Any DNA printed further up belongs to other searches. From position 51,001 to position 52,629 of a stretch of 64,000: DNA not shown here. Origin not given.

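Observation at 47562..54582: Seven-kb, four-gene operon of uncharacterised proteins: giant helical protein, degenerate Hsp70-like protein, TPR-like protein and coiled-coil membrane anchor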

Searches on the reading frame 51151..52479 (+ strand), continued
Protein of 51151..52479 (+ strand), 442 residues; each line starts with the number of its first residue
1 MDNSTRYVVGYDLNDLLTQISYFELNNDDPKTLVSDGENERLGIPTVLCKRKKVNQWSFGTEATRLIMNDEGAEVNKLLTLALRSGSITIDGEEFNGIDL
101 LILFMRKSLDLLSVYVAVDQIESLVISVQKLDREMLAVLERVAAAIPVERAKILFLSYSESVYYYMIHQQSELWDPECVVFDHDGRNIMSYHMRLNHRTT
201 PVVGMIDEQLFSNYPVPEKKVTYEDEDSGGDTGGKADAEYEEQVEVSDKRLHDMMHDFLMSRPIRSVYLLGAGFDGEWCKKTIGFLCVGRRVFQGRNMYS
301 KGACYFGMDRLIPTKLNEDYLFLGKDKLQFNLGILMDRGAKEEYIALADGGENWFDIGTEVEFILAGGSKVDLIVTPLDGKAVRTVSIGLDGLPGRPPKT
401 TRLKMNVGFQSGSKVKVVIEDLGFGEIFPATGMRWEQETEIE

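Call 54: list_cluster_members(proteins=[P0376, P0377, P0383, P0393, P0421, P0484, P0349, P0356, P0440, P0496])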
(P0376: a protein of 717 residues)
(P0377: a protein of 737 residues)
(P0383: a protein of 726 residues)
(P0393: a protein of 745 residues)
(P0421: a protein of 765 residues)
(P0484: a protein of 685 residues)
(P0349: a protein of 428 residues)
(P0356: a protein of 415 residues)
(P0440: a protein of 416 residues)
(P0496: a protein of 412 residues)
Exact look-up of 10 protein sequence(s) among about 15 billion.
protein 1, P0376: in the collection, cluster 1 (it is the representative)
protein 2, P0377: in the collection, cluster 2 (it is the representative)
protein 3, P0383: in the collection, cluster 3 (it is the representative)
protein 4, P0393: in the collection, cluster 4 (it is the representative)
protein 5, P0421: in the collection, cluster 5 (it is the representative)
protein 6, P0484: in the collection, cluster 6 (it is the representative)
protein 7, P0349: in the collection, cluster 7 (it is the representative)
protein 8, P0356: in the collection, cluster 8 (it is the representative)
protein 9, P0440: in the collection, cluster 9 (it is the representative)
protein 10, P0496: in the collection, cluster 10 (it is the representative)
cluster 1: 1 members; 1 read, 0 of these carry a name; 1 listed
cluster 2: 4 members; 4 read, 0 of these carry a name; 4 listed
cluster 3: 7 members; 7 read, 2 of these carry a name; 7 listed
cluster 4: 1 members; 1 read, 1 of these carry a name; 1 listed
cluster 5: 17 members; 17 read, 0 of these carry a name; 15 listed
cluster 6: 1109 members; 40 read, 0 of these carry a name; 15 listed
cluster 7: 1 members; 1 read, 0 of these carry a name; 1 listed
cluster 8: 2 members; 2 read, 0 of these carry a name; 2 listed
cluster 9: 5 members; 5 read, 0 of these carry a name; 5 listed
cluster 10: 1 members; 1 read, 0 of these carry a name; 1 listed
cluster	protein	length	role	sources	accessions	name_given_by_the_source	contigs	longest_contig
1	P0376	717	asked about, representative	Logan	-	-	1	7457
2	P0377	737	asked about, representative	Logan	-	-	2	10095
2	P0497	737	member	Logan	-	-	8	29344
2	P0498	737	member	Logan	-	-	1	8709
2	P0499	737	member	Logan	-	-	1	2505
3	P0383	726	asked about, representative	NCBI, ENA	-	-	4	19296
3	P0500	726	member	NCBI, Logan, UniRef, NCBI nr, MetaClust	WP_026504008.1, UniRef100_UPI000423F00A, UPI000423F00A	DUF5716 family protein [Butyrivibrio sp. NC3005] | DUF5716 family protein n=1 Tax=Butyrivibrio sp. NC3005 TaxID=1280685 RepID=UPI000423F00A | status=active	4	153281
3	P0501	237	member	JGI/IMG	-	hypothetical protein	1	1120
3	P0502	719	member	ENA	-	-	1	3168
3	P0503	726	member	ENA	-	-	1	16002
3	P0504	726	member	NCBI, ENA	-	-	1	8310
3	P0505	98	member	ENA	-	-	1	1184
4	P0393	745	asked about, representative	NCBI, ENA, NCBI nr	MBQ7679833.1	MAG: hypothetical protein IJT34_08285 [Butyrivibrio sp.] | hypothetical protein [Butyrivibrio sp.]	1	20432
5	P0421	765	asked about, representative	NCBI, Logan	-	-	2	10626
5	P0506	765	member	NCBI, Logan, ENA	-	-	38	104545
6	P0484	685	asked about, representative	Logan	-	-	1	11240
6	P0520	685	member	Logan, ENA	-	-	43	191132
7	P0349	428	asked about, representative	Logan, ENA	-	-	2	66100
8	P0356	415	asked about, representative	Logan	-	-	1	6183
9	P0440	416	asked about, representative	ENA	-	-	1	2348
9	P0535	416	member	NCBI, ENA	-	-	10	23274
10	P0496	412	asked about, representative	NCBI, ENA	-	-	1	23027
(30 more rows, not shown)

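Call 55: find_encoding_contigs(protein=P0520, flank=8000, max_places=3)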
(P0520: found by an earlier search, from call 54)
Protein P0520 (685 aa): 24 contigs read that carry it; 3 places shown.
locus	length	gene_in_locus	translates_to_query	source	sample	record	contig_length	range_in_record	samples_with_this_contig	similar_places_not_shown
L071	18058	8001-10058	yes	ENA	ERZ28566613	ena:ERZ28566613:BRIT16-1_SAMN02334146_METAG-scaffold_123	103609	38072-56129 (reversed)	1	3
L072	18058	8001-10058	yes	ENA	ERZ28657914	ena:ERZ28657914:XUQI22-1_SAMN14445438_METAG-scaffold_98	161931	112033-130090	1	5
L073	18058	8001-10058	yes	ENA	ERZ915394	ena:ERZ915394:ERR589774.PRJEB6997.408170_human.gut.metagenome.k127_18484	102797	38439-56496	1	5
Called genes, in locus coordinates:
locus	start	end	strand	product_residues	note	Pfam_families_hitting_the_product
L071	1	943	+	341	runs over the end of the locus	PF01063:Aminotran_4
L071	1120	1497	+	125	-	PF00392:GntR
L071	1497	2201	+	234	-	PF00005:ABC_tran, PF13304:AAA_21 (weak)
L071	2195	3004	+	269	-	-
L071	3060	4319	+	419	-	PF01471:PG_binding_1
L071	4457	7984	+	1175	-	PF18984:DUF5717_N, PF18983:DUF5717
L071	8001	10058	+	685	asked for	PF18980:DUF5716_C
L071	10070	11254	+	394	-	-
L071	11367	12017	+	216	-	PF00528:BPD_transp_1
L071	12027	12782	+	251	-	PF02463:SMC_N, PF13476:AAA_23 (faint), PF00005:ABC_tran, PF13175:AAA_15 (faint), PF13304:AAA_21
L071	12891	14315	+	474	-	PF13230:GATase_4 (weak), PF13522:GATase_6, PF13537:GATase_7, PF00156:Pribosyltran (weak)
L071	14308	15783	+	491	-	PF00206:Lyase_1, PF10397:ADSL_C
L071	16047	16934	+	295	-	PF00126:HTH_1, PF03466:LysR_substrate, PF12849:PBP_like_2 (weak)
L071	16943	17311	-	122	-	PF18936:DUF5684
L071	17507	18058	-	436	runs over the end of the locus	PF02127:Peptidase_M18, PF05343:Peptidase_M42 (weak)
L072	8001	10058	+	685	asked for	PF18980:DUF5716_C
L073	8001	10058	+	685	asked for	PF18980:DUF5716_C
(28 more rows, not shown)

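Call 57: search_protein_families(library=pfam, alignment_id=A1, max_evalue=5)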
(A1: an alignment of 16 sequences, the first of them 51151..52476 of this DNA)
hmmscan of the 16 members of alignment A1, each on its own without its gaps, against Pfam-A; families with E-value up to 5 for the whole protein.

A. member 1, window:51151-52476:+ (442 aa): 1 family
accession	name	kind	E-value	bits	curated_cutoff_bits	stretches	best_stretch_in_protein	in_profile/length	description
PF18980.5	DUF5716_C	-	6.2e-93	311.4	34.7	1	124-440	2-295/296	Family of unknown function (DUF5716) C-terminal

B. families by the number of members that match (of 16 scanned): 7 families
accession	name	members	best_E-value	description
PF18980.5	DUF5716_C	16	8.7e-109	Family of unknown function (DUF5716) C-terminal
PF17010.10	DUF5092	1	0.019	Domain of unknown function (DUF5092)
PF01561.21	Hanta_Gc_N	1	0.021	Hantavirus glycoprotein Gc, N-terminal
PF02330.21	MAM33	1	0.072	Mitochondrial glycoprotein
PF19064.5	DUF5760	1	0.14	Family of unknown function (DUF5760)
PF01053.26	Cys_Met_Meta_PP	1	0.24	Cys/Met metabolism PLP-dependent enzyme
PF02724.19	CDC45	1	0.65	CDC45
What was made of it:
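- On Canonical Hsp70/DnaK chaperone: No HSP70 hit at E <= 5 in 16 homologues (call 57).
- Tried and rejected: Pfam at E <= 5 on 16 g2 homologues gave no HSP70, MreB or FtsA hit (call 57).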

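Call 59: find_encoding_contigs(protein=P0496, flank=7000, max_places=1)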
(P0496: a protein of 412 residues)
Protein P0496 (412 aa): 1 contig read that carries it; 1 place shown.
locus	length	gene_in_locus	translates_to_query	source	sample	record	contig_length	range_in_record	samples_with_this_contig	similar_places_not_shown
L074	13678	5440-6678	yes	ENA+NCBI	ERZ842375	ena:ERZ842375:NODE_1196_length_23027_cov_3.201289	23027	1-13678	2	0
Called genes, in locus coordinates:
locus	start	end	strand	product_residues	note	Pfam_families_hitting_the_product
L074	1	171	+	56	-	?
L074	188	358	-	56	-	-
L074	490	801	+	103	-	PF07992:Pyr_redox_2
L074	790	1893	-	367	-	PF00155:Aminotran_1_2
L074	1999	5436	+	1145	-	PF18984:DUF5717_N, PF18983:DUF5717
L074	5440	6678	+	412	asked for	PF18980:DUF5716_C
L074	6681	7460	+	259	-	-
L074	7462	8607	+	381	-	-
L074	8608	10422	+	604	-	PF00580:UvrD-helicase, PF01443:Viral_helicase1 (faint), PF13245:AAA_19, PF13361:UvrD_C, PF13538:UvrD_C_2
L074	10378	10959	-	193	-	PF18907:DUF5662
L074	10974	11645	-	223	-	PF05857:TraX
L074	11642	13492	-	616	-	PF00128:Alpha-amylase (faint)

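Call 60: find_encoding_contigs(protein=P0500, flank=7000, max_places=1)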
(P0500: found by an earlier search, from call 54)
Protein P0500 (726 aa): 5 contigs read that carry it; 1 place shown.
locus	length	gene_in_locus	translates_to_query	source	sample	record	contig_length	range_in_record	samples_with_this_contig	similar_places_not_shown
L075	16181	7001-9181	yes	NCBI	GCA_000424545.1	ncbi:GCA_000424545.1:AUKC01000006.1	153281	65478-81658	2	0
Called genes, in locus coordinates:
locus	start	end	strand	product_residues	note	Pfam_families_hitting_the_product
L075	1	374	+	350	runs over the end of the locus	PF01757:Acyl_transf_3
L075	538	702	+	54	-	-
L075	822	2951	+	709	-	PF02518:HATPase_c (weak), PF13589:HATPase_c_3, PF00183:HSP90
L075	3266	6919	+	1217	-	PF18984:DUF5717_N, PF18983:DUF5717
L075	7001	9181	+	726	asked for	PF18980:DUF5716_C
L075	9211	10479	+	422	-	-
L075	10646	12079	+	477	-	PF00206:Lyase_1, PF10397:ADSL_C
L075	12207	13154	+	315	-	PF04616:Glyco_hydro_43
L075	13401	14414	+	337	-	PF01699:Na_Ca_ex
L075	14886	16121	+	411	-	PF03704:BTAD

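Call 61: find_encoding_contigs(protein=P0535, flank=7000, max_places=1)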
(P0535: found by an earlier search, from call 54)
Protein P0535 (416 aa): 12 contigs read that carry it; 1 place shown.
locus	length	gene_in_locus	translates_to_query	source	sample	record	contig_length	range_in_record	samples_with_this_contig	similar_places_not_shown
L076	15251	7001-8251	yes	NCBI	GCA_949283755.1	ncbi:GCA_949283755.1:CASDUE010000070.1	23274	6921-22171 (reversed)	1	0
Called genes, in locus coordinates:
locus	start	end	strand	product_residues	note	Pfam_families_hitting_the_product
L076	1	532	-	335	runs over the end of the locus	-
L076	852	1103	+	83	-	PF05239:PRC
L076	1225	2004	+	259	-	PF04542:Sigma70_r2, PF04539:Sigma70_r3, PF01381:HTH_3 (faint), PF16509:KORA (faint), PF13518:HTH_28 (faint), PF08281:Sigma70_r4_2, PF04545:Sigma70_r4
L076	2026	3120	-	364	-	PF00155:Aminotran_1_2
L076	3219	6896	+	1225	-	PF18984:DUF5717_N, PF18983:DUF5717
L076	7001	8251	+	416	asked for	PF18980:DUF5716_C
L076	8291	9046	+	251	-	-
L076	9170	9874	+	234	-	PF01259:SAICAR_synt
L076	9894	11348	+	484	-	PF13230:GATase_4 (weak), PF13522:GATase_6, PF13537:GATase_7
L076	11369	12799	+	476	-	PF00206:Lyase_1, PF10397:ADSL_C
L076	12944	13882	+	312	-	PF09989:DUF2229, PF06050:HGD-D (weak)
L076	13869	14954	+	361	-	PF06050:HGD-D (weak)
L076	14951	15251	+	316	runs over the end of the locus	PF01869:BcrAD_BadFG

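Call 64: search_dna_similar(query=window:51151-52476:+, collection=plasmids, mode=protein, max_evalue=0.001, max_rows=10)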
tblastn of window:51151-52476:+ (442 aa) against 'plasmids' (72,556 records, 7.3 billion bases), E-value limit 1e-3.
No match.
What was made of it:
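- On Known anti-phage defence systems (PADLOC-DB 2.0): No plasmid hit (call 64).
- There is no plasmid hit (call 64).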

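Call 65: search_dna_similar(query=window:51151-52476:+, collection=phages, mode=protein, max_evalue=0.001, max_rows=10)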
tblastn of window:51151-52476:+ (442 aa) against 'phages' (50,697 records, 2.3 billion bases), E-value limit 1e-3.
Records with a match: 5; places in all: 5; records where one place covers at least 80% of the query: 3.
Best place of each record, by identity: <60% 5.
By first word of the organism name: Bacteriophage 5.
By host as written in the record: - 5.
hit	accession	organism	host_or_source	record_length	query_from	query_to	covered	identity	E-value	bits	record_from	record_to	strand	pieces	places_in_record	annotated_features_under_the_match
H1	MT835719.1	Bacteriophage sp.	human fecal samples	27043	7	436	97%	30.7%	2e-59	216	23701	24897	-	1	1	record has no annotation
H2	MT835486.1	Bacteriophage sp.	human fecal samples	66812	9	438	97%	25.4%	1e-41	163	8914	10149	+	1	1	record has no annotation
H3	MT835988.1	Bacteriophage sp.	human fecal samples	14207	7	432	96%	24.8%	5e-36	147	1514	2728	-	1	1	record has no annotation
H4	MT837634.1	Bacteriophage sp.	human fecal samples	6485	239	442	46%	24.8%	4e-16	87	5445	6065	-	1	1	record has no annotation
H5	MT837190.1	Bacteriophage sp.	human fecal samples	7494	120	313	44%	24.1%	7e-7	58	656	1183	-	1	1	record has no annotation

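Call 66: get_annotated_region(hit=H2, flank=12000)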
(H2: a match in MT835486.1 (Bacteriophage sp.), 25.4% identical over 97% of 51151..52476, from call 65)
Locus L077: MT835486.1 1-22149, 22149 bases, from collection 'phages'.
description: UNVERIFIED: Bacteriophage sp. clone scaffold_23 genomic sequence.
organism: Bacteriophage sp. (NCBI taxid 38018)
taxonomy: Viruses
host: -; source: human fecal samples; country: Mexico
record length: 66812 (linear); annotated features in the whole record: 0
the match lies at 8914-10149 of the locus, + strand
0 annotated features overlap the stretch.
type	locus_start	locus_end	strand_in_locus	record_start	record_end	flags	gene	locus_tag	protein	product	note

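Call 69: search_protein_families(library=pfam, proteins=[L077:343-984:+, L077:1003-1683:+, L077:1711-3051:+, L077:3054-4124:+, L077:4149-5279:+, L077:12287-13501:+, L077:13607-14920:+, L077:14936-16012:+, L077:16005-17102:+, L077:17114-18241:+], max_evalue=0.00001)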
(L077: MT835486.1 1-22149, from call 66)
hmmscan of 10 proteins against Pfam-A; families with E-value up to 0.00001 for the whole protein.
L077:343-984:+ (213 aa): 0 families

L077:1003-1683:+ (226 aa): 1 family
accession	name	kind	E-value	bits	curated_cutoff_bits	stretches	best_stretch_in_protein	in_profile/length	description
PF01522.26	Polysacc_deac_1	-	6.3e-37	126.7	23.1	1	42-150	5-112/124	Polysaccharide deacetylase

L077:1711-3051:+ (446 aa): 8 families
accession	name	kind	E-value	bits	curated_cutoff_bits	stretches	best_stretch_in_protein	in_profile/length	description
PF12002.13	MgsA_C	-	2.9e-70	235.9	27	1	271-436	1-166/167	MgsA AAA+ ATPase C terminal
PF16193.11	AAA_assoc_2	-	7.8e-30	103.4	34.3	1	190-270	2-81/81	AAA C-terminal domain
PF05496.18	RuvB_N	-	2e-19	70.4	27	1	22-143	1-119/159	Holliday junction DNA helicase RuvB P-loop domain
PF00004.35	AAA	-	2.6e-17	63.9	21.2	1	55-160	1-123/131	ATPase family associated with various cellular activities (AAA)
PF07724.20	AAA_2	-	2.6e-07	31.3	27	1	51-138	2-104/166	AAA domain (Cdc48 subfamily)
PF07728.20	AAA_5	-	3.8e-07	30.6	22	1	55-168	2-124/139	AAA domain (dynein-related subfamily)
PF13173.12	AAA_14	-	4.1e-07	30.5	27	1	55-172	5-127/129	AAA domain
PF01078.27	Mg_chelatase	-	4.9e-06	26.5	20.3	0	52-74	22-44/207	Magnesium chelatase, subunit ChlI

L077:3054-4124:+ (356 aa): 1 family
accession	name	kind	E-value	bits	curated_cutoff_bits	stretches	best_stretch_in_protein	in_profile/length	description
PF09992.14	NAGPA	-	1.3e-38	133.3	25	1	180-355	2-168/169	Phosphodiester glycosidase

L077:4149-5279:+ (376 aa): 0 families

L077:12287-13501:+ (404 aa): 3 families
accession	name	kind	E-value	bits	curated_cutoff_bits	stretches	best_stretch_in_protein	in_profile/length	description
PF00133.28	tRNA-synt_1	-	2.3e-86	290.6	22.7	1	17-404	2-234/414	tRNA synthetases class I (I, L, M and V)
PF09334.17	tRNA-synt_1g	-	1.1e-13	51.2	20.1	1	44-191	7-136/391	tRNA synthetases class I (M)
PF13603.12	tRNA-synt_1_2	-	1.7e-12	47.7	25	1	243-303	86-146/185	Leucyl-tRNA synthetase, editing domain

L077:13607-14920:+ (437 aa): 4 families
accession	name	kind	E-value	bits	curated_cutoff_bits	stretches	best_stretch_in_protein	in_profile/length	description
PF00133.28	tRNA-synt_1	-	1.2e-47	163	22.7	1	2-121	293-412/414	tRNA synthetases class I (I, L, M and V)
PF08264.19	Anticodon_1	-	5.5e-45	153.3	25.1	1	165-311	1-147/148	Anticodon-binding domain of tRNA ligase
PF10458.14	Val_tRNA-synt_C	-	1.7e-15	57.4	25.9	1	371-436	1-66/66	Valyl tRNA synthetase tRNA binding arm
PF09334.17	tRNA-synt_1g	-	1.4e-09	37.7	20.1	1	42-132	288-376/391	tRNA synthetases class I (M)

L077:14936-16012:+ (358 aa): 2 families
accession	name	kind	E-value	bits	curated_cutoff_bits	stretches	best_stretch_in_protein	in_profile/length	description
PF00535.33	Glycos_transf_2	-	5.4e-13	49.7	23.3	1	4-132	1-127/168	Glycosyl transferase family 2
PF04138.20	GtrA_DPMS_TM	-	6.6e-13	49.3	26.1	1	226-349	1-117/117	GtrA/DPMS, transmembrane domain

L077:16005-17102:+ (365 aa): 1 family
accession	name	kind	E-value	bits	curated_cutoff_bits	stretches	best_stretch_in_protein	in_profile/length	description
PF09992.14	NAGPA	-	1.8e-31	110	25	1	170-364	2-168/169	Phosphodiester glycosidase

L077:17114-18241:+ (375 aa): 0 families

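Call 70: list_cluster_members(proteins=[L077:8890-10158:+, L077:5332-8871:+, L077:1711-3048:+, L077:11002-12177:+, L076:7001-8248:+, L074:5440-6675:+, L071:4457-7981:+, L071:10070-11251:+])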
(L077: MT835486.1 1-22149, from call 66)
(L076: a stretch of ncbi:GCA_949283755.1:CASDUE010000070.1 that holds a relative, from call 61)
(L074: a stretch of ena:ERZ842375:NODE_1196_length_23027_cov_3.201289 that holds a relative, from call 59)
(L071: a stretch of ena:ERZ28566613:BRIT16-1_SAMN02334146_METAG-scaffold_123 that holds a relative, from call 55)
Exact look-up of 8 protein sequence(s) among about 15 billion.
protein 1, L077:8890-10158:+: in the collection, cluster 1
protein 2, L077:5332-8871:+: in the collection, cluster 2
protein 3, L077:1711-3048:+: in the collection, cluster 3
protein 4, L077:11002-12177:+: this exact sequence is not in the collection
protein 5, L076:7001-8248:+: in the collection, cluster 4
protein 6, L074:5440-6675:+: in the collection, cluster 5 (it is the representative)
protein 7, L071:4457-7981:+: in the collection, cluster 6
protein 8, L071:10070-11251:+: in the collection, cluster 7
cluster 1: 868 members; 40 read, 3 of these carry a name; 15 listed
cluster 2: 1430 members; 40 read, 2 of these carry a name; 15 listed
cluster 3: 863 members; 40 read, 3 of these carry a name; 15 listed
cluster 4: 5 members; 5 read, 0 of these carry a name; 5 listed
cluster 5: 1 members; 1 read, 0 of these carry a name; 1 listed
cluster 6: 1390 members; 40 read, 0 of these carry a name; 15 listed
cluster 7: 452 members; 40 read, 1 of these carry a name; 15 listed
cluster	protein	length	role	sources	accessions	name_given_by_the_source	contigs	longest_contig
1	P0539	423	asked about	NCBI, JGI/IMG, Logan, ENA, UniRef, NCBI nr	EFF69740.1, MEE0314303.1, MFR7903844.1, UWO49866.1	DUF5716 family protein [Eshraghiella crossota] | hypothetical protein | DUF5716 domain-containing protein n=3 Tax=Eshraghiella TaxID=3342669 RepID=D4RWC3_9FIRM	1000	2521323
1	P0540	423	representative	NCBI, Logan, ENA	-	-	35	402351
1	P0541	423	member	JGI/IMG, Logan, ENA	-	hypothetical protein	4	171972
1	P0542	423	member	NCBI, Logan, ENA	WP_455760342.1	DUF5716 family protein [Eshraghiella crossota]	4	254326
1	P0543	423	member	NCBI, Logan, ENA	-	-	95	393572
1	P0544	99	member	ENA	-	-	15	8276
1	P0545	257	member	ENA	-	-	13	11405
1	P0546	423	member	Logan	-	-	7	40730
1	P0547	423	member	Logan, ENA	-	-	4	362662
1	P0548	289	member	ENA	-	-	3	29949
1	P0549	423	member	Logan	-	-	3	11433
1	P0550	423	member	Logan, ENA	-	-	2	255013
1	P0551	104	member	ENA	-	-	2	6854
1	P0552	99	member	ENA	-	-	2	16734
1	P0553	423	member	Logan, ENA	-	-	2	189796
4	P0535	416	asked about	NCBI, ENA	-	-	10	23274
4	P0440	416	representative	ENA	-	-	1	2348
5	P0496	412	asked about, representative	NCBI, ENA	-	-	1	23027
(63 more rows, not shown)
